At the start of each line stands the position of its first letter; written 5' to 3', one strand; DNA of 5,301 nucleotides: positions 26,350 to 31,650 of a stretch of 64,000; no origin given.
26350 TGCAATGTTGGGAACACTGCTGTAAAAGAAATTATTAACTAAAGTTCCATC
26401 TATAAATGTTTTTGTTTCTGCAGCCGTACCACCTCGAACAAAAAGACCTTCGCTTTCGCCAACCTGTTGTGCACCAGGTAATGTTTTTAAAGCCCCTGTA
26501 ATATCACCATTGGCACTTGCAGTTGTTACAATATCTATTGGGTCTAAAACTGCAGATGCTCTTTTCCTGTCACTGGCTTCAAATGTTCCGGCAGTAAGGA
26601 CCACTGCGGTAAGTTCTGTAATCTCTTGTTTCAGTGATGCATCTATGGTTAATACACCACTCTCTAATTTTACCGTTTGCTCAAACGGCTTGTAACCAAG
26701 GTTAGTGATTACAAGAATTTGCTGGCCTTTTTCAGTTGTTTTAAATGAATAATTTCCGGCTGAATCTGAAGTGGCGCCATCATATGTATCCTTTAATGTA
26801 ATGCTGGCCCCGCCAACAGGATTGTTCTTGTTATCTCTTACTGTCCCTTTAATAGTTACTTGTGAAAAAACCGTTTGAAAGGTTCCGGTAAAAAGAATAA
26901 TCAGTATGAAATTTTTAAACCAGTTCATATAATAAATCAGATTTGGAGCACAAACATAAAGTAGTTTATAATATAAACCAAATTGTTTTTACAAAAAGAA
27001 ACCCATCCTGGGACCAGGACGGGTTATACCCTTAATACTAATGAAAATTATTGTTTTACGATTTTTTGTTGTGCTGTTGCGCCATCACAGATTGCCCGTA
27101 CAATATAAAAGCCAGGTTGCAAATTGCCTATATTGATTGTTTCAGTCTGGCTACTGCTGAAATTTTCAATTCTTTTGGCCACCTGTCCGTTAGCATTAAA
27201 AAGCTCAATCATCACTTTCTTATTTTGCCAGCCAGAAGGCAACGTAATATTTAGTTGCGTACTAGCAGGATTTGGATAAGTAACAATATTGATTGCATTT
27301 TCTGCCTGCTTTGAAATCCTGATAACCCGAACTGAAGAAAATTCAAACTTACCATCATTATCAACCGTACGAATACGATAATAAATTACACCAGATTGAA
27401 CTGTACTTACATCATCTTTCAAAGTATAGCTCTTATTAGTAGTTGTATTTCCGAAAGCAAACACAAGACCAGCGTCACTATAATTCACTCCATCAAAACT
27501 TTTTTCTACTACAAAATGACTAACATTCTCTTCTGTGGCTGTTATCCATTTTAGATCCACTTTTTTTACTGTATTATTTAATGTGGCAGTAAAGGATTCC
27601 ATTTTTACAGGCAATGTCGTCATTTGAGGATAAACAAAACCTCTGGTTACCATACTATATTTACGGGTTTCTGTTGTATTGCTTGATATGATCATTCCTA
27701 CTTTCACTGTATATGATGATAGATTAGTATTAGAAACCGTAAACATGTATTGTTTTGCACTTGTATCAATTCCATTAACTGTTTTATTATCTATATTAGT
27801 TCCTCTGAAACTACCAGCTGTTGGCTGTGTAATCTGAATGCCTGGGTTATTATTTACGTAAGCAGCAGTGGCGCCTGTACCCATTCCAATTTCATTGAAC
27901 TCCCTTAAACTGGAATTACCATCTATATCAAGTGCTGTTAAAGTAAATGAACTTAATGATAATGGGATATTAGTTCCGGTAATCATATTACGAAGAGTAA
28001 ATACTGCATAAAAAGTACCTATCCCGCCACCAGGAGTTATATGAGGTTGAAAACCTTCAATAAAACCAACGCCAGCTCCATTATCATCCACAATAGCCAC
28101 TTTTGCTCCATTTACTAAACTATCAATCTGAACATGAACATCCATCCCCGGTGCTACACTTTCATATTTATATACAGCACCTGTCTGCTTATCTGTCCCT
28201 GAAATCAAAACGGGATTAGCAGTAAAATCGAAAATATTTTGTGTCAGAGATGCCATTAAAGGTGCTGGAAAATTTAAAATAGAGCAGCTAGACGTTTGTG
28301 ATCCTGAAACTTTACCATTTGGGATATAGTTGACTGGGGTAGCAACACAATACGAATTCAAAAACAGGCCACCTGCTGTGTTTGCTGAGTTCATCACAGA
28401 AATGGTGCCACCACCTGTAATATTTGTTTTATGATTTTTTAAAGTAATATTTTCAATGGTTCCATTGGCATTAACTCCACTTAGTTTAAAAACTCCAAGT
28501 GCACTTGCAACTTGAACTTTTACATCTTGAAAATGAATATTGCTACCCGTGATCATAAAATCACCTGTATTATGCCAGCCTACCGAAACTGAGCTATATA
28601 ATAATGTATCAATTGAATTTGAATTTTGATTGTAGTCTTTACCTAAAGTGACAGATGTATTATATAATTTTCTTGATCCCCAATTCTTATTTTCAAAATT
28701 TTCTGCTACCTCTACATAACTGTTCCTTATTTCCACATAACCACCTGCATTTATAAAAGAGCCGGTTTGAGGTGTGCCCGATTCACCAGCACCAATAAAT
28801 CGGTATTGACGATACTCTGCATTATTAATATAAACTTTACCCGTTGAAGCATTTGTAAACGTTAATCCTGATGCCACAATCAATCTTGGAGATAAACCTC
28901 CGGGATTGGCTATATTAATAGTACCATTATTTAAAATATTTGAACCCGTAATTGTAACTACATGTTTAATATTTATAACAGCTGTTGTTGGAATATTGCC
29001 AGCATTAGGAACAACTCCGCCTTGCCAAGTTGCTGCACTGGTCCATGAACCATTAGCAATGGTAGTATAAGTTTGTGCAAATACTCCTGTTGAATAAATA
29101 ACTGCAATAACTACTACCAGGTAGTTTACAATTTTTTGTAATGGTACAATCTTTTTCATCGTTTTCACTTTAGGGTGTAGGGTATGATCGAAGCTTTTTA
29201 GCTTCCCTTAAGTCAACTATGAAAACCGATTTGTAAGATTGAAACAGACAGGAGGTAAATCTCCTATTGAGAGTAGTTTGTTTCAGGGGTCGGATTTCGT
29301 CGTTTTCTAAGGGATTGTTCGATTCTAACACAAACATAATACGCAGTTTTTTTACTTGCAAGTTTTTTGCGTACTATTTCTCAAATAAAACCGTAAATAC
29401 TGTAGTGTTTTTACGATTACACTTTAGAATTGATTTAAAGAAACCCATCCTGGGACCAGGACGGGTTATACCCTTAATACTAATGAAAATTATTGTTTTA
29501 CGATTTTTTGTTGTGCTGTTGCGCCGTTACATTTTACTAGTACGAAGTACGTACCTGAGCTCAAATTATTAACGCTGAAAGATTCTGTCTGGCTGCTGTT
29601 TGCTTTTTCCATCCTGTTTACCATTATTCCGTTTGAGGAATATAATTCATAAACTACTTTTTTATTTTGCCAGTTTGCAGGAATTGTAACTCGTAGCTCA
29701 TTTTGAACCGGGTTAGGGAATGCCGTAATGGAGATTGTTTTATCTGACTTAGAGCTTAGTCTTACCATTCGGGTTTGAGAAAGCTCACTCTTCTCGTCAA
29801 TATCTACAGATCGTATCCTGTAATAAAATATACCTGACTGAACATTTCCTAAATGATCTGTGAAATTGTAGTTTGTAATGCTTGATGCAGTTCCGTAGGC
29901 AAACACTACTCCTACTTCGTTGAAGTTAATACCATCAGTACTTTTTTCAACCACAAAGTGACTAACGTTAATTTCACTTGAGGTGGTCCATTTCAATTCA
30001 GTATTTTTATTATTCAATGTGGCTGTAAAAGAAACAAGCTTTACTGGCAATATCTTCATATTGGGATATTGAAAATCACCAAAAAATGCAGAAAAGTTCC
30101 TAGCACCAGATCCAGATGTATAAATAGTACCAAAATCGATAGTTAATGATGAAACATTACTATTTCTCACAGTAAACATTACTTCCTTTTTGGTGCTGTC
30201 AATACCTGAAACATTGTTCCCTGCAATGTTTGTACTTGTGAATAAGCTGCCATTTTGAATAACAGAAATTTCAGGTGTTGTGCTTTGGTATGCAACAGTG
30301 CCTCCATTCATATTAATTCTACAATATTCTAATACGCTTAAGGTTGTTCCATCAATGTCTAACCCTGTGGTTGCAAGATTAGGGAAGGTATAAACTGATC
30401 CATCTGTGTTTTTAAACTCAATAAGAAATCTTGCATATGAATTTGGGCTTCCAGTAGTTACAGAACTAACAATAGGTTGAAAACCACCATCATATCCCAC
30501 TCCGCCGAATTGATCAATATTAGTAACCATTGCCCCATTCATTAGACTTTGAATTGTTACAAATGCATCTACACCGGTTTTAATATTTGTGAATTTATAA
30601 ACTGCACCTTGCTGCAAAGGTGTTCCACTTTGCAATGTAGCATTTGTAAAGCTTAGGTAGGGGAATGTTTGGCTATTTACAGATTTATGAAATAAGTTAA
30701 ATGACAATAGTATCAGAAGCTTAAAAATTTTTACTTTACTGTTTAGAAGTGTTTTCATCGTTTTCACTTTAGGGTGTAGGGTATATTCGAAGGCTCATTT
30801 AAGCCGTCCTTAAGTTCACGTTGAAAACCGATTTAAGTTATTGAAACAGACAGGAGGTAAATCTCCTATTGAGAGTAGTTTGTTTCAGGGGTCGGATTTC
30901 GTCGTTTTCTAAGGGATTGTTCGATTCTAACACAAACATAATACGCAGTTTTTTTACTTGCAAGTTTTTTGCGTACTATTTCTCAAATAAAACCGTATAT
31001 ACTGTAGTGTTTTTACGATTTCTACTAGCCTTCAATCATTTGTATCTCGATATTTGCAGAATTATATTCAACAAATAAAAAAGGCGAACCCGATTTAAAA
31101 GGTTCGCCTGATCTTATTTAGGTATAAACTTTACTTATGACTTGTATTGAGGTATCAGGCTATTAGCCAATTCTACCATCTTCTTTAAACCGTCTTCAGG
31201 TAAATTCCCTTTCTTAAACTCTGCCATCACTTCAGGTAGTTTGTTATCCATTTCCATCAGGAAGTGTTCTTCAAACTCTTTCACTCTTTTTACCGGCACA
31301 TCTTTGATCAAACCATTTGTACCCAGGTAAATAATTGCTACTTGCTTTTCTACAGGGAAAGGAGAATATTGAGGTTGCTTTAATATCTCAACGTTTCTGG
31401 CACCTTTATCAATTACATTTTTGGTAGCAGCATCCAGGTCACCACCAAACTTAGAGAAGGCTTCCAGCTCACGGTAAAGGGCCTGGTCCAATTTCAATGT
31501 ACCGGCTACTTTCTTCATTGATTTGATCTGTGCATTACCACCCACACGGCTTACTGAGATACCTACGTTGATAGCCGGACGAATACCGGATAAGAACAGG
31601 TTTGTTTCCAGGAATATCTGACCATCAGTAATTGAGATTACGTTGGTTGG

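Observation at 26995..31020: Tandem transcription units with near-identical regulatory frames around diverged cargo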

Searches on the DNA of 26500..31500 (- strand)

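Call 7: search_rna_families(source=window, start=26500, end=31500, threshold=evalue, max_evalue=1)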
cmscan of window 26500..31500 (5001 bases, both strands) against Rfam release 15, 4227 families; matches with E-value up to 1: 0.
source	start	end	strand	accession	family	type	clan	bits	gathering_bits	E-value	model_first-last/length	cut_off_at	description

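Call 82: search_rna_families(sources=[L007, L009, L041, L080, L003, L011, L013, L060, L019, L035], threshold=gathering)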
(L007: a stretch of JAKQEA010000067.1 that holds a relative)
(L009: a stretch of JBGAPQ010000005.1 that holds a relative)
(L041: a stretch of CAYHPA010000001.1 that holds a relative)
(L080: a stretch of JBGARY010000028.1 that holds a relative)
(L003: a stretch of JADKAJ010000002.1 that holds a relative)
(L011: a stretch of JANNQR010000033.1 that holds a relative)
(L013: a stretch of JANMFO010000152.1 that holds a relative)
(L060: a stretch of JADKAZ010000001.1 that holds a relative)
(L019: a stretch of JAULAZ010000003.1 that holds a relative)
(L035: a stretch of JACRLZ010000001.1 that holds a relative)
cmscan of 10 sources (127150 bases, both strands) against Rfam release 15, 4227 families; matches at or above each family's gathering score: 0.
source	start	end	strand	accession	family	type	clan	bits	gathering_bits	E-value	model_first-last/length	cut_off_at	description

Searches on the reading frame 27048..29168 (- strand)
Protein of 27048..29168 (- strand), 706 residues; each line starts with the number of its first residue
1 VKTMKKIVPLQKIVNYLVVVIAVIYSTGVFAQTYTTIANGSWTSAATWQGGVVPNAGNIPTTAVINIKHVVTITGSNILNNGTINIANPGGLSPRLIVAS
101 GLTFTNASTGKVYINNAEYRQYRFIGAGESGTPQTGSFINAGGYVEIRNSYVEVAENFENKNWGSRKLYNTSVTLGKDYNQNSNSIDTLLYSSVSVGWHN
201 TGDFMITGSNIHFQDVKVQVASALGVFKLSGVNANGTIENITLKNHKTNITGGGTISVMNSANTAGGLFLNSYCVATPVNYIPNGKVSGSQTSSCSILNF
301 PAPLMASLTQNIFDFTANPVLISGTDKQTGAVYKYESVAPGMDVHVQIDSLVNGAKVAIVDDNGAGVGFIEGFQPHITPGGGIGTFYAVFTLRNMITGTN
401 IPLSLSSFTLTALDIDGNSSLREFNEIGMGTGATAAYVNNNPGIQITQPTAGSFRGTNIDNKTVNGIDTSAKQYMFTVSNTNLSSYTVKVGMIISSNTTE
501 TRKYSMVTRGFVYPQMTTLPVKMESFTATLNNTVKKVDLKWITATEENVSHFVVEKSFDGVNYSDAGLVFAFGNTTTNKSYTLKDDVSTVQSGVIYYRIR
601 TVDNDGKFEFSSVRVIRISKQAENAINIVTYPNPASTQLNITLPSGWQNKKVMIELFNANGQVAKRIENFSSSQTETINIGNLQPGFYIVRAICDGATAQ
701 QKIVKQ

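Call 8: search_protein_families(library=pfam, proteins=[window:27048-29168:-], max_evalue=0.01)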
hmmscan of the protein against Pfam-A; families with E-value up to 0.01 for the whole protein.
window:27048-29168:- (706 aa): 2 families
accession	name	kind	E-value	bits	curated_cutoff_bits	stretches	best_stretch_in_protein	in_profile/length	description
PF18962.6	Por_Secre_tail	-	4e-13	49.9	27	1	631-704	2-74/75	Secretion system C-terminal sorting domain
PF00225.29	Kinesin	-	0.0015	18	29.3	1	546-599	59-107/327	Kinesin motor domain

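Call 10: search_protein_families(library=ncbifam, proteins=[window:27048-29168:-], max_evalue=0.01)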
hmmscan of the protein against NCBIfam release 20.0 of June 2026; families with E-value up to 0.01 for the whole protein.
window:27048-29168:- (706 aa): 2 families
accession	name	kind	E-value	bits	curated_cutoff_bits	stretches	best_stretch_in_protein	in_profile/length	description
TIGR04183.1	Por_Secre_tail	domain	1.1e-12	47.8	23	1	631-706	2-72/72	T9SS type A sorting domain-containing protein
NF052644.1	T9SS_DNase_Rie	equivalog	3e-07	30.1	260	1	649-706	197-251/251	T9SS-dependent surface endonuclease, AS87_RS02955 family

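Call 12: find_encoding_contigs(protein=window:27048-29168:-, flank=10000, max_places=10)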
Protein window:27048-29168:- (706 aa): no gene with exactly this product is on record in the collection.

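Call 14: find_encoding_contigs(protein=window:27048-29159:-, flank=10000, max_places=10)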
Protein window:27048-29159:- (703 aa): no gene with exactly this product is on record in the collection.
